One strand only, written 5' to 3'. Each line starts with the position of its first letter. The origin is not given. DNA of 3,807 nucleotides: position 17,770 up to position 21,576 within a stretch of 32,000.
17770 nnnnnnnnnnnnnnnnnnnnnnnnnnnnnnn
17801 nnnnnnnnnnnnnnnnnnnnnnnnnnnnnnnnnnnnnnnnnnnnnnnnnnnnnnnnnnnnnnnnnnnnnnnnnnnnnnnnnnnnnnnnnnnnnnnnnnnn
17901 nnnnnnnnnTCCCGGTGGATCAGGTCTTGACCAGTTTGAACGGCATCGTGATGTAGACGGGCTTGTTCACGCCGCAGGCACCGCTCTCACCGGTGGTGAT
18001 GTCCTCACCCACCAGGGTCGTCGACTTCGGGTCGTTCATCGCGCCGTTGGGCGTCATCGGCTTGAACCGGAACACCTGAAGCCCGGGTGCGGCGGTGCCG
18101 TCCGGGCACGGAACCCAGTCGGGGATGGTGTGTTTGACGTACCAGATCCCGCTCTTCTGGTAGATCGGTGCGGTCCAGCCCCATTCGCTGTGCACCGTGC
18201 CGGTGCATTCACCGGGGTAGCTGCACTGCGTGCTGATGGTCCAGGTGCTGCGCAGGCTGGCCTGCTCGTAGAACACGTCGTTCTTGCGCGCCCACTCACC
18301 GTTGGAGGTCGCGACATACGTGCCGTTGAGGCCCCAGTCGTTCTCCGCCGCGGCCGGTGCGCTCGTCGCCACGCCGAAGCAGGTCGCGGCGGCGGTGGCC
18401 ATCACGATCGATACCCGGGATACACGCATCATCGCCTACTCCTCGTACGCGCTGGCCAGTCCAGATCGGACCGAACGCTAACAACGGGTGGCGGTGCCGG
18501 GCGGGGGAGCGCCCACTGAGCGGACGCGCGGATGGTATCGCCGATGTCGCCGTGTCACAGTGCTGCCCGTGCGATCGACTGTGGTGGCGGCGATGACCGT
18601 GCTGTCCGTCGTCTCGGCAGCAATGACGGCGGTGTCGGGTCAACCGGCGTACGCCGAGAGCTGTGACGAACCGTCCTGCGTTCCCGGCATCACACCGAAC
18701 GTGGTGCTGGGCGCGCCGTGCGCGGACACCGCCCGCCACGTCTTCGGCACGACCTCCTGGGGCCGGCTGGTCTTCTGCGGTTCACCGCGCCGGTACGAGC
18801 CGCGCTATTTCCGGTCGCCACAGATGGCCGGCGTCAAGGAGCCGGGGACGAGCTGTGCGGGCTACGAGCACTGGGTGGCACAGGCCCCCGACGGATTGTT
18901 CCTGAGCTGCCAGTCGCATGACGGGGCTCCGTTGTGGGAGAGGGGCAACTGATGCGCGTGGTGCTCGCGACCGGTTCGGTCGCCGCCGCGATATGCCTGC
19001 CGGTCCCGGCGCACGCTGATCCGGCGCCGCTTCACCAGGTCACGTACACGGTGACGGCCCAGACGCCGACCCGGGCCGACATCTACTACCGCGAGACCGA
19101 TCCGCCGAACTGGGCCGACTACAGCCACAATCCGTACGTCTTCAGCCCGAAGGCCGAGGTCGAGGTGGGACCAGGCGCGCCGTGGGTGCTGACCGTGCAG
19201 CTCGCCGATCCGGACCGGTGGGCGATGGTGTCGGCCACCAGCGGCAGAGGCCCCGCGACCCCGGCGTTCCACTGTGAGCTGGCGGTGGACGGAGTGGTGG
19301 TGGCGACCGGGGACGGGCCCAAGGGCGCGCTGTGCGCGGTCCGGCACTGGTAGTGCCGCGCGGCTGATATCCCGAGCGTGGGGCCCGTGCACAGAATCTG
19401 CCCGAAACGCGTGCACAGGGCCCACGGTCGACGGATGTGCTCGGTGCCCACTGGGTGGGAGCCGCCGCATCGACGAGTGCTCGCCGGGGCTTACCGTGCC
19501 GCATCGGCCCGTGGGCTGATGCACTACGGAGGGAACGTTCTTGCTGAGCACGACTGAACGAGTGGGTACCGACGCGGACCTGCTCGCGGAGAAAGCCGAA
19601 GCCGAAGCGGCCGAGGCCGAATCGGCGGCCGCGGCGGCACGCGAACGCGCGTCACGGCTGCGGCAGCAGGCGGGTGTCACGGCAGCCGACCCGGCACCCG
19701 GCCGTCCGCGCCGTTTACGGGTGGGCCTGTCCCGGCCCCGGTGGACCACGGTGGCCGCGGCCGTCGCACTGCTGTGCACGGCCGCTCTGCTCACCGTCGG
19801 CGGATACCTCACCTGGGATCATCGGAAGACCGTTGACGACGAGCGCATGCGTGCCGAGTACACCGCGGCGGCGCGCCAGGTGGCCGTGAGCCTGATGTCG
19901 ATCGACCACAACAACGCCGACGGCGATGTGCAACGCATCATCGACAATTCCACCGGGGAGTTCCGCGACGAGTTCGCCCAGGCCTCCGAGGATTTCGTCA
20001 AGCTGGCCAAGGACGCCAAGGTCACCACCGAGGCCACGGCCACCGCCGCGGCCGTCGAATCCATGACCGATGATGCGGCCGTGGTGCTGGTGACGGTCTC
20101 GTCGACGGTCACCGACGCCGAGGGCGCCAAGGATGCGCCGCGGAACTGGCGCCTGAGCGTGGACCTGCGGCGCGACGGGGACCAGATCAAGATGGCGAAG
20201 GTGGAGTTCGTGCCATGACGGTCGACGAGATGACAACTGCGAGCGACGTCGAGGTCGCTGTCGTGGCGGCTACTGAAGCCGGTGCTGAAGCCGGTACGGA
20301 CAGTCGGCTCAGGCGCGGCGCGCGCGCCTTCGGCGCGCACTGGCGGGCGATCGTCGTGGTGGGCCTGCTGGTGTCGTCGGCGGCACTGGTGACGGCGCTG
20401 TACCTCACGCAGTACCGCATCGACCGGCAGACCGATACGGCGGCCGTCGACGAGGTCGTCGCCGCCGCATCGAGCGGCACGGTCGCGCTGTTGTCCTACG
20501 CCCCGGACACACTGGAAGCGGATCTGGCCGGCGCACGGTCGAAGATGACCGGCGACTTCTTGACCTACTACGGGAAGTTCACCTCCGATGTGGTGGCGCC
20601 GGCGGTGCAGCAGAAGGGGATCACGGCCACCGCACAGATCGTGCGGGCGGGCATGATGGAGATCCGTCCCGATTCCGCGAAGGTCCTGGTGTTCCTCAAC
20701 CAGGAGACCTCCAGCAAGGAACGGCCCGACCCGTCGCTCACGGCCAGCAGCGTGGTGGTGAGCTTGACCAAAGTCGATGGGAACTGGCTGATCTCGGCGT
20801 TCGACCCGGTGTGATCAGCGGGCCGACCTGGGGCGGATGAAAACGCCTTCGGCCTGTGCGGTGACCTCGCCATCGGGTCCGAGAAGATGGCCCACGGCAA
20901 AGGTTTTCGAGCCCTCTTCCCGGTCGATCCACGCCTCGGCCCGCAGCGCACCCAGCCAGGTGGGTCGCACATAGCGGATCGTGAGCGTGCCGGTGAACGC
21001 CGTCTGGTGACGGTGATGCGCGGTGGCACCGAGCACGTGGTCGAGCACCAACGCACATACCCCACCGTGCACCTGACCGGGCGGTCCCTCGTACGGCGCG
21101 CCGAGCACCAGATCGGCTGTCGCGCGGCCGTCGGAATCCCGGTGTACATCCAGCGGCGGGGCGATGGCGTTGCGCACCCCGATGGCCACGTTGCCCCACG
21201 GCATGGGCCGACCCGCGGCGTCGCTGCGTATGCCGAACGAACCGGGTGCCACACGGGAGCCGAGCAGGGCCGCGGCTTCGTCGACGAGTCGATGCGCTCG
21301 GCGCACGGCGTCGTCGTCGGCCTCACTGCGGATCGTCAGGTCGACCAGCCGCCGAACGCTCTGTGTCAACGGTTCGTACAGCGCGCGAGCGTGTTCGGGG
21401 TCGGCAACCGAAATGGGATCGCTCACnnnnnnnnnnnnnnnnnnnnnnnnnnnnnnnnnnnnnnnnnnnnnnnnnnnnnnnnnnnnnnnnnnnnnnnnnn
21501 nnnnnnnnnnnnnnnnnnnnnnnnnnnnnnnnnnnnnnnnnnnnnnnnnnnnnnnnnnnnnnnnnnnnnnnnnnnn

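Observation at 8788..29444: Complete Mce importer physically joined to a PadR-centred KstD/KshA steroid-ring module: candidate steroid uptake-catabolism unit distinct from Mce4/KstR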

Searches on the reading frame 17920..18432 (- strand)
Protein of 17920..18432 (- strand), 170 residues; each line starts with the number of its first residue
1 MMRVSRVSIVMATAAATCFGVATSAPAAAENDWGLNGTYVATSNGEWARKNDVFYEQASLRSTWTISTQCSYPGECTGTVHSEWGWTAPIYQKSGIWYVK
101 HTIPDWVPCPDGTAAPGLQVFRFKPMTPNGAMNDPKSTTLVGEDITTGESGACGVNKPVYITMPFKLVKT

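Call 32: search_protein_families(library=ncbifam, proteins=[window:17920-18432:-], max_evalue=0.001)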
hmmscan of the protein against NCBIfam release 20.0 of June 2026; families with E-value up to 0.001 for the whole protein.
window:17920-18432:- (170 aa): 1 family
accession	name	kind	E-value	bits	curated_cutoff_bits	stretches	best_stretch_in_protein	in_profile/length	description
NF052447.1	PknI_Rv2253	domain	1.9e-25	89.5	35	1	35-169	1-136/137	Rv2253/PknI dimerization domain-containing protein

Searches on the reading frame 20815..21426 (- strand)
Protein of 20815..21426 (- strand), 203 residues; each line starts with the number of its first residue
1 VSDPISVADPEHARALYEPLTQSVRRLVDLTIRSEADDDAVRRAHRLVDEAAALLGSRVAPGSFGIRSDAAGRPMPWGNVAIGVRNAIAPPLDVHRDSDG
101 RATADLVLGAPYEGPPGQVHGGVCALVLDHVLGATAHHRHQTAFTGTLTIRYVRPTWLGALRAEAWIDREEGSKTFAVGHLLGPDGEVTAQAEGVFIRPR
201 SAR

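Call 5: search_protein_families(library=pfam, proteins=[window:20815-21426:-], max_evalue=0.01)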
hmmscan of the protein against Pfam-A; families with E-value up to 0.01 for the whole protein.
window:20815-21426:- (203 aa): 1 family
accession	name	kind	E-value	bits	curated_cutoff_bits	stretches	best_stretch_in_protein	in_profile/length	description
PF03061.28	4HBT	-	1.1e-05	26.1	20.6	1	117-176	2-65/79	Thioesterase superfamily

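Call 33: search_protein_families(library=ncbifam, proteins=[window:20815-21426:-], max_evalue=0.001)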
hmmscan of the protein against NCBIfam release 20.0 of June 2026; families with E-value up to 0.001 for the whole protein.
window:20815-21426:- (203 aa): 1 family
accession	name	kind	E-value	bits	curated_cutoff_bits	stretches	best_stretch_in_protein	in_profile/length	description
TIGR00369.1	unchar_dom_1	domain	5.7e-06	26.4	36.6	1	93-165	9-84/117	hotdog fold thioesterase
